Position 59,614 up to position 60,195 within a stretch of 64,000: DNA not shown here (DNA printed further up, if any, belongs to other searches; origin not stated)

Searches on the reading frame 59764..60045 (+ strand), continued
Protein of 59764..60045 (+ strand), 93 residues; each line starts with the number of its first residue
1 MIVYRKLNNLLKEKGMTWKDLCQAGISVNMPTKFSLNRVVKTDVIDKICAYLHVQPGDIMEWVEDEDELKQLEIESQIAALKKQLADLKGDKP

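Call 89: find_encoding_contigs(protein=P0002, flank=10000, max_places=4)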
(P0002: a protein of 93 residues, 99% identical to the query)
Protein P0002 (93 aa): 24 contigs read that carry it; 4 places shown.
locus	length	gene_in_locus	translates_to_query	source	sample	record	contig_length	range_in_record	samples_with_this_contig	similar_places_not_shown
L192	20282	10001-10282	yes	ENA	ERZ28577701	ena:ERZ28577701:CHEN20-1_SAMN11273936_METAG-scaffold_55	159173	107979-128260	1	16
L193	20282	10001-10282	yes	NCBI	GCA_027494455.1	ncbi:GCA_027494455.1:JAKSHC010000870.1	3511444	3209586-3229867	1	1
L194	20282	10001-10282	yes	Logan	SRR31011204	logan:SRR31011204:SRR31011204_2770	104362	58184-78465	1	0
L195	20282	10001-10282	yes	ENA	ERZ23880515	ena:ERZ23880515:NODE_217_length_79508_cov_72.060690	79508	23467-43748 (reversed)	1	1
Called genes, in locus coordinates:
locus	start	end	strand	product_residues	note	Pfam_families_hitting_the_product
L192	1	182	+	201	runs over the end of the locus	-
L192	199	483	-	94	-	PF13560:HTH_31, PF12844:HTH_19, PF01381:HTH_3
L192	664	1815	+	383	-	PF07553:Lipoprotein_Ltp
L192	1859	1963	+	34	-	-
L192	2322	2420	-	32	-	-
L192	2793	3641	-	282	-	PF08401:ArdcN, PF18818:MPTase-PolyVal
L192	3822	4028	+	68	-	PF13443:HTH_26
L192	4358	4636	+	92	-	-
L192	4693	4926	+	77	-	-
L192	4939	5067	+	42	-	-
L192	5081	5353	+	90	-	-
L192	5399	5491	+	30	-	-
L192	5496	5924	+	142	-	-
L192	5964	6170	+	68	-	-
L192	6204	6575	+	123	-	PF12957:DUF3846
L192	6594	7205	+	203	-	PF01844:HNH, PF14279:HNH_5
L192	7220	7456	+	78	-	PF20648:DUF6809 (faint)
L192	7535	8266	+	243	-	PF02661:Fic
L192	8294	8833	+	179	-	PF05685:Uma2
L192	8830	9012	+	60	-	-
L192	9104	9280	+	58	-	-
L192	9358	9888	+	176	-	-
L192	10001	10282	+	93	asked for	PF13443:HTH_26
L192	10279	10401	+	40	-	-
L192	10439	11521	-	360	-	-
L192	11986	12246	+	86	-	-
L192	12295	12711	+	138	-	-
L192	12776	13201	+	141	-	-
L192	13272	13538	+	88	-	-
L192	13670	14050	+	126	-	-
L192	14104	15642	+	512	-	-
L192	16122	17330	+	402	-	PF02195:ParB_N (weak)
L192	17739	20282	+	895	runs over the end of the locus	-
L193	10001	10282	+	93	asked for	PF13443:HTH_26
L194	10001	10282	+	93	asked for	PF13443:HTH_26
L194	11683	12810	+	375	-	PF01381:HTH_3, PF12844:HTH_19 (weak), PF13443:HTH_26 (weak), PF13560:HTH_31 (weak)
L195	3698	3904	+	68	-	PF13443:HTH_26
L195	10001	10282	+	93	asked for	PF13443:HTH_26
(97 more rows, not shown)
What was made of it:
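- A 99%-identical HTH93 lies on a 3.5-Mb MAG contig and in an element with ParB and tubulin-like genes (call 89).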
